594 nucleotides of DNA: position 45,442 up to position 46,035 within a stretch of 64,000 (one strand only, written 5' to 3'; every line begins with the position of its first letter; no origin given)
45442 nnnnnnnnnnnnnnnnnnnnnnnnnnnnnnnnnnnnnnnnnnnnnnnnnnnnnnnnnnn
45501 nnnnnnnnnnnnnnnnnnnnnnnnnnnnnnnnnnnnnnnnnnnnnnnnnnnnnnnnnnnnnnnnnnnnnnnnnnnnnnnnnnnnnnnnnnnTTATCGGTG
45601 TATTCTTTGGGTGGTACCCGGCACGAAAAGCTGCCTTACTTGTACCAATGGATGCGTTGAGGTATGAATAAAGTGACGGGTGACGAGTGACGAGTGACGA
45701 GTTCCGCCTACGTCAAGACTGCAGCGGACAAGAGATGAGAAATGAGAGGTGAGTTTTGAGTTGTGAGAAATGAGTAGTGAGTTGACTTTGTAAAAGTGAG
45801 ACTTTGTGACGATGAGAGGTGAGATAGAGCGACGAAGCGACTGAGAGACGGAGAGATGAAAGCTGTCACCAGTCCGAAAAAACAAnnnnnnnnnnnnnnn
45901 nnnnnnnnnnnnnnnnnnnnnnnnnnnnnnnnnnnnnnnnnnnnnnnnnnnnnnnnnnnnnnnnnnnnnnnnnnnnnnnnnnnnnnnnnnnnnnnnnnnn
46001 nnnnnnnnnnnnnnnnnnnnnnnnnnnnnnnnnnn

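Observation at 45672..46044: Second heptamer spacer: NNNTGAG lattice enclosed by inverted GTGACGR arrays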

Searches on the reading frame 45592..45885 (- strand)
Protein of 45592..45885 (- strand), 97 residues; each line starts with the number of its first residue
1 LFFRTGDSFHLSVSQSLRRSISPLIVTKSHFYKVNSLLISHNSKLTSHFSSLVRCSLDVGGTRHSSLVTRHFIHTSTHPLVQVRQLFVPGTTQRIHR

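Call 73: search_protein_families(library=pfam, proteins=[window:45592-45885:-], max_evalue=0.1)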
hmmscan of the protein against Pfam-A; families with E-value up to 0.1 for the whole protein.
window:45592-45885:- (97 aa): 0 families
